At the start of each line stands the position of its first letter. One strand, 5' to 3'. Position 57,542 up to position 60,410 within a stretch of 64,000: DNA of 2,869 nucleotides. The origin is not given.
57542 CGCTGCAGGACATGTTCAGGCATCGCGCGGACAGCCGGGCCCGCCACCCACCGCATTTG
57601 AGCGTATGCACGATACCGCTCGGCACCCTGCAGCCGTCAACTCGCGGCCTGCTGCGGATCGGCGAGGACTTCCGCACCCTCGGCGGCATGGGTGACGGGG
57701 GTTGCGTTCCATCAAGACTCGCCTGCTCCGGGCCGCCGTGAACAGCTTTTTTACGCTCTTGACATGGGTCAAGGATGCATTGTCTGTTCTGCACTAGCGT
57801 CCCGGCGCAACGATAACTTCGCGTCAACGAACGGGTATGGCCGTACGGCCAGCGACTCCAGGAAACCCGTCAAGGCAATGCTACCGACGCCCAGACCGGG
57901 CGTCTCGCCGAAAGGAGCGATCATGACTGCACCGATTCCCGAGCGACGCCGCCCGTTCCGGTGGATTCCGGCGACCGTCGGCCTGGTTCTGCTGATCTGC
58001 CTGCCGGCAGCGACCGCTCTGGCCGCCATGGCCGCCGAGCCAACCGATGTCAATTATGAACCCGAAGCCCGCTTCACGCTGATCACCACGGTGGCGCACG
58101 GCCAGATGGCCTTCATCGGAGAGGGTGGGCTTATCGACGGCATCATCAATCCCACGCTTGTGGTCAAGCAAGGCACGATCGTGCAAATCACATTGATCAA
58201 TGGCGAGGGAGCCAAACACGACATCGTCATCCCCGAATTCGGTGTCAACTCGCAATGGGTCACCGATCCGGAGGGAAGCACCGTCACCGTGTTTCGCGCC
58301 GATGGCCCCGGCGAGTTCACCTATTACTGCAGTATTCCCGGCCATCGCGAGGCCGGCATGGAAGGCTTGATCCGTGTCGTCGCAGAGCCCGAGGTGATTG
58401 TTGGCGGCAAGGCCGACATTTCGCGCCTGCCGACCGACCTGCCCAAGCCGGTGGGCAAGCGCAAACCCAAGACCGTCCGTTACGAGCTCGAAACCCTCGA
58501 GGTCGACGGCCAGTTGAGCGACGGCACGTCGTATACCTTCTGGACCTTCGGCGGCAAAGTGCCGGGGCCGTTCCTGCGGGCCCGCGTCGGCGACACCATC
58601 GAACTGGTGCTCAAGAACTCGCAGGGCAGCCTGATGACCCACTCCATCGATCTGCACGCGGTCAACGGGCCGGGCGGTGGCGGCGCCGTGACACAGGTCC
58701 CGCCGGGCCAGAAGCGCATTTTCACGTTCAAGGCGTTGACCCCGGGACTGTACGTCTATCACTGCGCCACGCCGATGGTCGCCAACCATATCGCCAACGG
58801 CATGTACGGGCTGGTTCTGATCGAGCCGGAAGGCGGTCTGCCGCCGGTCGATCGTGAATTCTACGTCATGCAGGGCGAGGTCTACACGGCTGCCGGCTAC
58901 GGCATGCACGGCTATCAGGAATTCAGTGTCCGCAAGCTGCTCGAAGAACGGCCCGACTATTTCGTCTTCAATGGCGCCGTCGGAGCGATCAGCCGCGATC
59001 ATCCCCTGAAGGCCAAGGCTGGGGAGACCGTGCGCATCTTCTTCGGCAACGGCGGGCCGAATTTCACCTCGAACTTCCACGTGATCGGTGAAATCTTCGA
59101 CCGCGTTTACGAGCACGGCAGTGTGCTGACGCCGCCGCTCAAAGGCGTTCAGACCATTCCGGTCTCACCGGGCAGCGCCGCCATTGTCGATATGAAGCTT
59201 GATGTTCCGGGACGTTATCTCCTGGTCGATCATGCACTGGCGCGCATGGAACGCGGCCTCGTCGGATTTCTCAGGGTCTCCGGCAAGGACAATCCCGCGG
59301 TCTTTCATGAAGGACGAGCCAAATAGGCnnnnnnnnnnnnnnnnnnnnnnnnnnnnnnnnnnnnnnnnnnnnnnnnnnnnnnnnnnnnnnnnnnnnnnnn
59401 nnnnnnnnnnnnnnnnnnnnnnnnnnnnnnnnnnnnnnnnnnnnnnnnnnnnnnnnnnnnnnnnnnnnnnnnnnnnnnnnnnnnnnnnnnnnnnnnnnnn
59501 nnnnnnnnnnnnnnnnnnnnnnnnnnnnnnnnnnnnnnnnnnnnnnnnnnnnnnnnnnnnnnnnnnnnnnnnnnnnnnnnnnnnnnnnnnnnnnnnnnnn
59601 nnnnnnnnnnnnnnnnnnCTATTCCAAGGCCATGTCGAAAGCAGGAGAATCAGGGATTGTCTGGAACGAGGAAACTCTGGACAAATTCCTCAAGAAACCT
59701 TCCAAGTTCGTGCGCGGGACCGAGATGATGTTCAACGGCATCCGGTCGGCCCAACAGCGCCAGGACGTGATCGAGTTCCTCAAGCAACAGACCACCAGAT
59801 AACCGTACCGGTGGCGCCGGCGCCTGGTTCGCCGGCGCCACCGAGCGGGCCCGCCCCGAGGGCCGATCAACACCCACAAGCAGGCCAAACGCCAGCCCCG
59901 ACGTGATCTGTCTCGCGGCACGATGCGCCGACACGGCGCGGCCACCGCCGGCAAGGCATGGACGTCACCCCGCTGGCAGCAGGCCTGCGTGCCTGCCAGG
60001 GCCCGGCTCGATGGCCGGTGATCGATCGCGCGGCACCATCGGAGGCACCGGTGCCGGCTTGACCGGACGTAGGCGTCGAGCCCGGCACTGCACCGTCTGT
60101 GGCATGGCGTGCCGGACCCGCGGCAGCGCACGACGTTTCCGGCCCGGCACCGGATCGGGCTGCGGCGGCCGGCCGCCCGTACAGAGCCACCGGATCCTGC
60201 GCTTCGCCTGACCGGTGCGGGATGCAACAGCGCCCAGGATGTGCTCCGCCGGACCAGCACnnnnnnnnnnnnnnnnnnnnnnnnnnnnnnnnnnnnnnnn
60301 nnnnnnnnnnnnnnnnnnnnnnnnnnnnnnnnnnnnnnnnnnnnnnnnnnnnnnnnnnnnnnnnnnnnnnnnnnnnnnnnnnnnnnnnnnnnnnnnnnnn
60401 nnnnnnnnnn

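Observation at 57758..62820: Candidate oxygen-regulated electron-transfer module: cupredoxin-NirK, cytochrome c2, Cyc2-like fused cytochrome-porin and an FNR-type regulator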

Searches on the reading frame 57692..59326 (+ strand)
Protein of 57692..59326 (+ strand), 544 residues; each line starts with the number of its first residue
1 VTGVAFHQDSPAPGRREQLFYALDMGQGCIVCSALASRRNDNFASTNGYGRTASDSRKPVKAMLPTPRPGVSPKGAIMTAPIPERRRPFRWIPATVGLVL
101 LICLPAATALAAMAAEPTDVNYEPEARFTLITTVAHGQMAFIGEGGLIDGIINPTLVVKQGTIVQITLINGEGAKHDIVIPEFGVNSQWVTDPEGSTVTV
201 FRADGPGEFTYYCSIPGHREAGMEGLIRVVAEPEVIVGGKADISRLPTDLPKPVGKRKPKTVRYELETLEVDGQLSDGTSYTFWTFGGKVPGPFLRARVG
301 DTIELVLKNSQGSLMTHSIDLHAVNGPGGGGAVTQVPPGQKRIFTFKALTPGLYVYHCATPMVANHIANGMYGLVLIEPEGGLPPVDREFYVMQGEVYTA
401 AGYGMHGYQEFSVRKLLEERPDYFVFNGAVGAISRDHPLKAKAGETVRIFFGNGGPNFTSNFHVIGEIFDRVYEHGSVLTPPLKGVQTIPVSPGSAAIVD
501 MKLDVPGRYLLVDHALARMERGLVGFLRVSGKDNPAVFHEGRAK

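Call 3: search_protein_families(library=pfam, proteins=[window:57692-59326:+], max_evalue=0.01)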
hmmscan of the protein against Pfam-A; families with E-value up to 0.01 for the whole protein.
window:57692-59326:+ (544 aa): 5 families
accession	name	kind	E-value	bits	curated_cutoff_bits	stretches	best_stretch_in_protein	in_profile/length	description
PF07731.20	Cu-oxidase_2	-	2.8e-18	66.4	20.4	2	294-379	34-135/137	Multicopper oxidase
PF07732.21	Cu-oxidase_3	-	7.2e-16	58.8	21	1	276-380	10-117/119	Multicopper oxidase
PF13473.12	Cupredoxin_1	-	4.8e-08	33.4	27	1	155-217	36-96/104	Cupredoxin-like domain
PF23509.1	MSMEG_3727_PQQ-assoc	-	1.3e-07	31.6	27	1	156-232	61-137/152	MSMEG_3727, PQQ-associated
PF00127.26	Copper-bind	-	2.6e-07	31.4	21.2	1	195-229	67-98/99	Copper binding proteins, plastocyanin/azurin family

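Call 4: search_protein_families(library=ncbifam, proteins=[window:57692-59326:+], max_evalue=0.01)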
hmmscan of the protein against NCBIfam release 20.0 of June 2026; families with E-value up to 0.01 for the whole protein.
window:57692-59326:+ (544 aa): 14 families
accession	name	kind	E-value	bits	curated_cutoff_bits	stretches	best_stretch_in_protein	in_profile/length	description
TIGR02376.1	Cu_nitrite_red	equivalog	1.4e-101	340.1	296.3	2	246-540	12-321/326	copper-containing nitrite reductase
TIGR01480.1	copper_res_A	subfamily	2.5e-14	52.7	478.95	1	277-393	60-177/593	copper resistance system multicopper oxidase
TIGR03388.1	ascorbase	equivalog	8.4e-14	51.1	614.8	1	277-380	16-122/542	L-ascorbate oxidase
TIGR03095.1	rusti_cyanin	equivalog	9.6e-10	38.8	146.7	0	148-182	46-81/148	rusticyanin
TIGR02656.1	cyanin_plasto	equivalog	2.6e-06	27.8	87.85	1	186-229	59-98/99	plastocyanin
NF008205.1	PRK10965.1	equivalog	4.4e-06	25.8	525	1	266-379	50-165/529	multicopper oxidase CueO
TIGR03389.1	laccase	equivalog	4.5e-06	25.7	558.9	1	284-496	25-244/539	laccase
NF008135.0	PRK10883.1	equivalog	5.1e-06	25.2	581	1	276-380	60-166/471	cell division protein FtsP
TIGR04339.1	PQQ_MSMEG_3727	hypoth_equivalog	1.9e-05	24.4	75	1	155-230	59-134/151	MSMEG_3727 family PQQ-associated protein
TIGR03096.1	nitroso_cyanin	equivalog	0.0005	19.8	142.85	1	155-215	62-120/135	nitrosocyanin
TIGR04246.1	nitrous_NosZ_Gp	equivalog_domain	0.00062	18.2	625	0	296-379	502-578/578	Sec-dependent nitrous-oxide reductase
TIGR04244.1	nitrous_NosZ_RR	equivalog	0.00065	18.3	625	0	158-218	553-614/627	TAT-dependent nitrous-oxide reductase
NF052460.1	L-NosZ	equivalog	0.002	16.7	700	1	167-214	415-462/480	clade III lactonase-type nitrous-oxide reductase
NF051440.1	CuResCopIPSEAE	equivalog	0.0046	16.7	280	0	206-229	155-178/180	copper-resistant cuproprotein CopI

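Call 22: search_solved_structures(query=window:57923-59326:+, max_evalue=1e-10, show_alignments=1)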
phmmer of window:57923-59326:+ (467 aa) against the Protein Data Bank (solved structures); distinct sequences matched with E-value up to 1e-10: 113 (the best 60 are shown).
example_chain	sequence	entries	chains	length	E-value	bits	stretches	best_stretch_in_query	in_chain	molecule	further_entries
2dv6_A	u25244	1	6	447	3.6e-173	580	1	40-467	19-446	Nitrite reductase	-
6tfd_A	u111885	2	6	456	9.2e-172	575.3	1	48-466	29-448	Copper-containing nitrite reductase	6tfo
6the_A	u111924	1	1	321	1.1e-134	453.1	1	163-462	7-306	Copper-containing nitrite reductase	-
6qpt_A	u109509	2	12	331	3.2e-98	332.8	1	170-461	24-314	Copper-containing nitrite reductase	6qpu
9fui_A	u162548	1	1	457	5.6e-98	332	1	170-461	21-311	Copper-containing nitrite reductase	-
2yqb_A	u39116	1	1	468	5.6e-98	332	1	170-461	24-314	COPPER-CONTAINING NITRITE REDUCTASE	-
9fom_A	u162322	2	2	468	6e-98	331.9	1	170-461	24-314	Copper-containing nitrite reductase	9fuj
9fuh_A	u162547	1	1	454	8.8e-98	331.4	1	170-461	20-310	Copper-containing nitrite reductase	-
6qq1_A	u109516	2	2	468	9.6e-98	331.3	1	170-461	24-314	Copper-containing nitrite reductase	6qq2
6qpv_A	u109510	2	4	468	9.6e-98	331.3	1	170-461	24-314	Copper-containing nitrite reductase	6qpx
3ziy_A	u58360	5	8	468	9.6e-98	331.3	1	170-461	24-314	COPPER-CONTAINING NITRITE REDUCTASE | Nitrite reductase, copper-containing | Nitrite reductase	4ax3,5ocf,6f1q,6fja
6qpz_A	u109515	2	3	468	9.6e-98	331.3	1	170-461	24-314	Copper-containing nitrite reductase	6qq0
7qq2_A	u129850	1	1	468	9.6e-98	331.3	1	170-461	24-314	Copper-containing nitrite reductase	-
8qgf_A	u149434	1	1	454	2.3e-97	330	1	170-461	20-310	Copper-containing nitrite reductase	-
9fuk_A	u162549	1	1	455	4.4e-97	329.1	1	170-461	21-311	Copper-containing nitrite reductase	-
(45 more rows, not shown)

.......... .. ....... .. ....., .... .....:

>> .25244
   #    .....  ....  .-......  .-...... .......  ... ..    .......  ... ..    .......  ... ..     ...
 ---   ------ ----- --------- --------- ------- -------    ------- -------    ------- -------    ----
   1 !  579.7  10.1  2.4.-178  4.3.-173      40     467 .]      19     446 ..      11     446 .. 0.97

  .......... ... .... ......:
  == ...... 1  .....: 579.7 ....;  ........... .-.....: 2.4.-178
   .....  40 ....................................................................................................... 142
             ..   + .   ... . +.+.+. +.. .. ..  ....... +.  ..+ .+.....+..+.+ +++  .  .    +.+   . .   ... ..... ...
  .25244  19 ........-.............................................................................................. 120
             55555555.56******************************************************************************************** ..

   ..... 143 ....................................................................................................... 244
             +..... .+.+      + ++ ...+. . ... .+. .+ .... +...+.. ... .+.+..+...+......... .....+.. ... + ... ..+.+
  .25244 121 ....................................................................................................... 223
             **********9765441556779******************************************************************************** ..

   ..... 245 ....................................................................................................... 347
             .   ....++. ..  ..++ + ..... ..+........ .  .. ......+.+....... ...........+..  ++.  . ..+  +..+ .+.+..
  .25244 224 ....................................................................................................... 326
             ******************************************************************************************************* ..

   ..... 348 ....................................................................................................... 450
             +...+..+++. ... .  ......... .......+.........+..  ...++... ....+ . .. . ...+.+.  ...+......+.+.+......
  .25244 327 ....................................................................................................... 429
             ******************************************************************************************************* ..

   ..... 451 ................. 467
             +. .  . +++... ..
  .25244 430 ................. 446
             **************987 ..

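Call 33: find_homologous_proteins(query=window:57923-59326:+, max_evalue=1e-50)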
Query window:57923-59326:+ (467 aa): 8000 proteins with E <= 1e-50 among 8000 candidates; the best 120 are listed.
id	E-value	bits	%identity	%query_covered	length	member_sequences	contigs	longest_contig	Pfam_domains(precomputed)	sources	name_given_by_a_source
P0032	0.0e+0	1068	100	100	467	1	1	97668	PF07731.21,PF00127.27,PF13473.13,PF23509.2,PF07732.22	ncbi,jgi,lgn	-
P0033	6.0e-216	736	69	98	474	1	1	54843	PF07731.21,PF00127.27,PF23509.2,PF07732.22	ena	-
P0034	4.6e-211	720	68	98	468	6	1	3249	PF07731.21,PF00127.27,PF13473.13,PF07732.22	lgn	-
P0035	2.2e-189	648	64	91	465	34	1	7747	PF07731.21,PF00127.27,PF13473.13,PF07732.22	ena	-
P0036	5.8e-189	647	61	98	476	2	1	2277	PF07731.21,PF00127.27,PF13473.13,PF23509.2,PF07732.22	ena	-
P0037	1.4e-188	646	64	91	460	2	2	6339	PF07731.21,PF00127.27,PF13473.13,PF07732.22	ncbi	-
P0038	1.0e-186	640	63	95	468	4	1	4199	PF07731.21,PF00127.27,PF13473.13,PF07732.22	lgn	-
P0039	2.3e-185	635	66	90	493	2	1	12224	PF07731.21,PF00127.27,PF13473.13,PF07732.22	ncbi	-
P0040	3.0e-183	628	63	93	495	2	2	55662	PF07731.21,PF00127.27,PF13473.13,PF07732.22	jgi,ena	-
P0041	4.4e-183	628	65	90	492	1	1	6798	PF07731.21,PF00127.27,PF13473.13,PF07732.22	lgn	-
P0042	5.6e-183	627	60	99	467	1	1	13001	PF07731.21,PF00127.27,PF13473.13,PF07732.22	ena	-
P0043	1.4e-182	626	61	95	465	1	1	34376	PF07731.21,PF00127.27,PF13473.13,PF23509.2,PF07732.22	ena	-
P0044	2.2e-182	625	60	98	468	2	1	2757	PF07731.21,PF00127.27,PF13473.13,PF07732.22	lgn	-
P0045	2.3e-182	625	63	92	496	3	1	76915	PF07731.21,PF00127.27,PF13473.13,PF07732.22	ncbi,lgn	-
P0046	3.1e-182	625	61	94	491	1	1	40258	PF07731.21,PF00127.27,PF13473.13,PF07732.22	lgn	-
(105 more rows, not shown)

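Call 35: find_encoding_contigs(protein=P0033, flank=7000, max_places=2)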
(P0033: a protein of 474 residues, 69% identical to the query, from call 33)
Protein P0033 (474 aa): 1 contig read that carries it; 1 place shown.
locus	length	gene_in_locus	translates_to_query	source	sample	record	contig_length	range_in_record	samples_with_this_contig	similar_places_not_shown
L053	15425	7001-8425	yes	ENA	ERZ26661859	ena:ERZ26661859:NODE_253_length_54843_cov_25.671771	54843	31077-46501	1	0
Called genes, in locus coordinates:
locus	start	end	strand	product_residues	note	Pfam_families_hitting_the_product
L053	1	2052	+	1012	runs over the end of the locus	PF07715:Plug, PF00593:TonB_dep_Rec_b-barrel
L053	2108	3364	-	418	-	PF04055:Radical_SAM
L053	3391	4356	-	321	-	PF01073:3Beta_HSD, PF01370:Epimerase, PF04321:RmlD_sub_bind, PF13460:NAD_binding_10, PF16363:GDP_Man_Dehyd, PF07993:NAD_binding_4 (weak)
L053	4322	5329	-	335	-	PF00106:adh_short (weak), PF01073:3Beta_HSD, PF01370:Epimerase, PF02719:Polysacc_synt_2, PF04321:RmlD_sub_bind, PF07993:NAD_binding_4, PF13460:NAD_binding_10, PF16363:GDP_Man_Dehyd, +1 more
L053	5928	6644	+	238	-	PF00027:cNMP_binding, PF13545:HTH_Crp_2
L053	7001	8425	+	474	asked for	PF07731:Cu-oxidase_2 (faint), PF00127:Copper-bind (faint), PF23509:MSMEG_3727_PQQ-assoc (faint), PF07732:Cu-oxidase_3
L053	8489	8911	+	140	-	-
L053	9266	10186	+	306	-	PF03264:Cytochrom_NNT (faint), PF22113:Mtrc-MtrF_II-IV_dom (faint), PF14522:Cytochrome_C7 (faint), PF22678:Cytochrom_c_NrfB-like (weak), PF09699:Paired_CXXCH_1, PF14537:Cytochrom_c3_2 (weak), PF09699:Paired_CXXCH_1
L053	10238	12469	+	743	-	PF11854:MtrB_PioB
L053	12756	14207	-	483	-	PF00171:Aldedh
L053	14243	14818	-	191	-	PF03473:MOSC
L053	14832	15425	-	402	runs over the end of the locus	PF01571:GCV_T, PF08669:GCV_T_C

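Call 42: find_encoding_contigs(protein=P0040, flank=7000, max_places=1)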
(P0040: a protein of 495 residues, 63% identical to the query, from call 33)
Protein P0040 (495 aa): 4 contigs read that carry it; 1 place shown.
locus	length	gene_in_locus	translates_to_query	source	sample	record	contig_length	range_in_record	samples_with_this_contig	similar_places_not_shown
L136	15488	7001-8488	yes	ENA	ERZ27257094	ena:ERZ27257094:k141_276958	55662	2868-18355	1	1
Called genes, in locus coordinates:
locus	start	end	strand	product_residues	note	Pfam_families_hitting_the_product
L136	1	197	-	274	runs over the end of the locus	PF00528:BPD_transp_1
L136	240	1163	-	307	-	PF00528:BPD_transp_1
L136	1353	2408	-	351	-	PF01547:SBP_bac_1, PF12849:PBP_like_2, PF12727:PBP_like (faint)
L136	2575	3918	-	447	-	PF00245:Alk_phosphatase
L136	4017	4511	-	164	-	-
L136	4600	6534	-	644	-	PF00122:E1-E2_ATPase, PF00702:Hydrolase, PF08282:Hydrolase_3 (weak)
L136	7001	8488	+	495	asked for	PF00127:Copper-bind (weak), PF13473:Cupredoxin_1 (faint), PF07731:Cu-oxidase_2 (weak), PF07732:Cu-oxidase_3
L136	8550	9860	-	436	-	PF01773:Nucleos_tra2_N, PF07670:Gate, PF07662:Nucleos_tra2_C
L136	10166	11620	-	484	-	PF00909:Ammonium_transp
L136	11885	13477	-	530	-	PF05977:MFS_3, PF07690:MFS_1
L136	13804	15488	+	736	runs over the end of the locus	PF00324:AA_permease, PF13520:AA_permease_2, PF13906:AA_permease_C (weak), PF00582:Usp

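Call 43: find_encoding_contigs(protein=P0045, flank=7000, max_places=1)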
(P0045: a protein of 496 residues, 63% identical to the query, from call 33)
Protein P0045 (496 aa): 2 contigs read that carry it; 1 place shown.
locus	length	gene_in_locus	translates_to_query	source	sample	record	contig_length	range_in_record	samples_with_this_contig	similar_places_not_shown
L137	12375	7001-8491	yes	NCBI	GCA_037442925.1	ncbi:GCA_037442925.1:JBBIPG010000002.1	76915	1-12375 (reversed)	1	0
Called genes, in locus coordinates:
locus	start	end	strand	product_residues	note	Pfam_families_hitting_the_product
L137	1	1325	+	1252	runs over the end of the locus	PF00384:Molybdopterin, PF28599:NarG_dom_V, PF01568:Molydop_binding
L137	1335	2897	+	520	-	PF12797:Fer4_2 (faint), PF12837:Fer4_6 (faint), PF13247:Fer4_11, PF12838:Fer4_7 (weak), PF13237:Fer4_10, PF14711:Nitr_red_bet_C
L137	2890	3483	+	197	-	PF02613:Nitrate_red_del (weak)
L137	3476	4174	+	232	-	PF02665:Nitrate_red_gam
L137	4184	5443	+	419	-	PF07690:MFS_1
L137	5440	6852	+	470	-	PF07690:MFS_1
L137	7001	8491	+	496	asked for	PF00127:Copper-bind (weak), PF13473:Cupredoxin_1 (weak), PF07731:Cu-oxidase_2 (weak), PF07732:Cu-oxidase_3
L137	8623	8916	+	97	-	-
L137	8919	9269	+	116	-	-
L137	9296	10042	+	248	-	PF00027:cNMP_binding, PF13545:HTH_Crp_2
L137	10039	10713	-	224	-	PF00072:Response_reg, PF13412:HTH_24 (faint), PF00196:GerE, PF04545:Sigma70_r4 (weak), PF08281:Sigma70_r4_2 (weak), PF13384:HTH_23 (faint)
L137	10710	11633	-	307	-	PF07730:HisKA_3, PF13581:HATPase_c_2 (weak), PF02518:HATPase_c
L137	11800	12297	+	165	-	-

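Call 44: find_encoding_contigs(protein=P0043, flank=7000, max_places=1)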
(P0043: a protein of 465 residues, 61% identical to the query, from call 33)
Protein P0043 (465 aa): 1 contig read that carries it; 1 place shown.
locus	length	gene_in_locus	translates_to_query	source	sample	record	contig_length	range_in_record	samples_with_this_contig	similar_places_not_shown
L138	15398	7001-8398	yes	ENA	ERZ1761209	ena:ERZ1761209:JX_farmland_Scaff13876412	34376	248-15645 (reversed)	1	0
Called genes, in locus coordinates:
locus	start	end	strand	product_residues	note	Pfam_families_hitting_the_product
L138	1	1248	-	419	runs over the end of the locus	PF02308:MgtC (weak), PF13194:DUF4010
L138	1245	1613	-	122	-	-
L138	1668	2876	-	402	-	PF12704:MacB_PCD, PF02687:FtsX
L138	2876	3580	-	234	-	PF00005:ABC_tran, PF13304:AAA_21 (faint)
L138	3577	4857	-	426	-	PF25919:BSH_CusB (faint), PF25917:BSH_RND, PF25954:Beta-barrel_RND_2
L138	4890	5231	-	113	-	PF02482:Ribosomal_S30AE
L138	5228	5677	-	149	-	PF00571:CBS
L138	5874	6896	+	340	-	-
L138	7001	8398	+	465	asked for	PF13473:Cupredoxin_1 (weak), PF00127:Copper-bind (faint), PF23509:MSMEG_3727_PQQ-assoc (faint), PF07731:Cu-oxidase_2 (weak), PF07732:Cu-oxidase_3, PF07731:Cu-oxidase_2 (weak)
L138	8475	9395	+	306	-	-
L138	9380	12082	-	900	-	PF02629:CoA_binding (faint), PF13380:CoA_binding_2, PF13607:Succ_CoA_lig, PF19045:Ligase_CoA_2, PF13549:ATP-grasp_5, PF00583:Acetyltransf_1, PF13302:Acetyltransf_3, PF13508:Acetyltransf_7 (weak)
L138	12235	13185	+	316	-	PF00582:Usp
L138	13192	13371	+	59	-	-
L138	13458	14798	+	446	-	-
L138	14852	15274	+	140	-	PF13473:Cupredoxin_1 (weak), PF00127:Copper-bind (weak)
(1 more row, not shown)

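Call 68: find_encoding_contigs(protein=P0039, flank=6000, max_places=1)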
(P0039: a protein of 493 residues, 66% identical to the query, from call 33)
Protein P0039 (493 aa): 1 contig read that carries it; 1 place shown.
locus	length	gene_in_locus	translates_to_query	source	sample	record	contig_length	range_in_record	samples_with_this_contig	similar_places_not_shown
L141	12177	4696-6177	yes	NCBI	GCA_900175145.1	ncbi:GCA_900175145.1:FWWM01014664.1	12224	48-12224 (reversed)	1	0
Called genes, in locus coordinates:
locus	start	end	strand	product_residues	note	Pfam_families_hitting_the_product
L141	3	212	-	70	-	?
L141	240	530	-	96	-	PF14407:Frankia_peptide (weak)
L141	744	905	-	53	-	-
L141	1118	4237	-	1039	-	PF24883:NPHP3_N (weak), PF13374:TPR_10 (faint), PF25873:WHD_MalT, PF13424:TPR_12 (weak), PF13424:TPR_12, PF17874:TPR_MalT, PF13424:TPR_12, PF03704:BTAD, +10 more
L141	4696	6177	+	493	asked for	PF13473:Cupredoxin_1 (weak), PF00127:Copper-bind (faint), PF07731:Cu-oxidase_2 (weak), PF07732:Cu-oxidase_3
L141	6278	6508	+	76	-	-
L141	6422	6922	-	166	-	PF01844:HNH, PF13395:HNH_4, PF14279:HNH_5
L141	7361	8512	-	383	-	-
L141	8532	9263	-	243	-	PF02613:Nitrate_red_del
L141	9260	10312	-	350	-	PF09459:EB_dh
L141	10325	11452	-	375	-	PF12797:Fer4_2 (faint), PF12838:Fer4_7 (weak), PF13237:Fer4_10 (weak), PF13247:Fer4_11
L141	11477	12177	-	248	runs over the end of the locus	?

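Call 69: find_encoding_contigs(protein=P0035, flank=6000, max_places=1)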
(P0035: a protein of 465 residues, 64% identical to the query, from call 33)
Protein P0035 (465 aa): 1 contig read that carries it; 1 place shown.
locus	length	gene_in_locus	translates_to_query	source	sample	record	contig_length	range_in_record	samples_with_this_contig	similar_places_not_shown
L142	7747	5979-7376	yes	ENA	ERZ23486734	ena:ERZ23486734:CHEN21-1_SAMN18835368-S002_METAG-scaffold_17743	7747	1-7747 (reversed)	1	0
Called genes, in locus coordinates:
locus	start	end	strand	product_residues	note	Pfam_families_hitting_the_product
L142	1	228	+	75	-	?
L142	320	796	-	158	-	PF04355:BamE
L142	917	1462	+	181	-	PF03981:Ubiq_cyt_C_chap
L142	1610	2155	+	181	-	PF02620:YceD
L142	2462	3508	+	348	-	PF02504:FA_synthesis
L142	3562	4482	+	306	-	PF00108:Thiolase_N, PF08545:ACP_syn_III, PF08541:ACP_syn_III_C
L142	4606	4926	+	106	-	PF18291:HU-HIG (weak), PF00216:Bac_DNA_binding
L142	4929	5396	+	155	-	PF00376:MerR (weak), PF13411:MerR_1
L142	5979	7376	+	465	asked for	PF13473:Cupredoxin_1 (faint), PF00127:Copper-bind (faint), PF07731:Cu-oxidase_2 (weak), PF07732:Cu-oxidase_3, PF07731:Cu-oxidase_2 (weak)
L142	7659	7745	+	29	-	?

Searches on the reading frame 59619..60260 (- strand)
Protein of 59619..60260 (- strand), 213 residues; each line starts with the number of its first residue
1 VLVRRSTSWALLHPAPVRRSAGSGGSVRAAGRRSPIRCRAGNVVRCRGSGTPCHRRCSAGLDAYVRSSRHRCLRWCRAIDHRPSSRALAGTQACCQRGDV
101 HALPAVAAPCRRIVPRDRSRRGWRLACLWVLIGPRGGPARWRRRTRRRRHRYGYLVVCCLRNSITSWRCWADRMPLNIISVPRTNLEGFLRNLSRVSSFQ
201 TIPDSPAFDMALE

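Call 80: search_protein_families(library=pfam, proteins=[window:59619-60260:-], max_evalue=1)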
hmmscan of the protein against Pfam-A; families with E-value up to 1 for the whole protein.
window:59619-60260:- (213 aa): 0 families
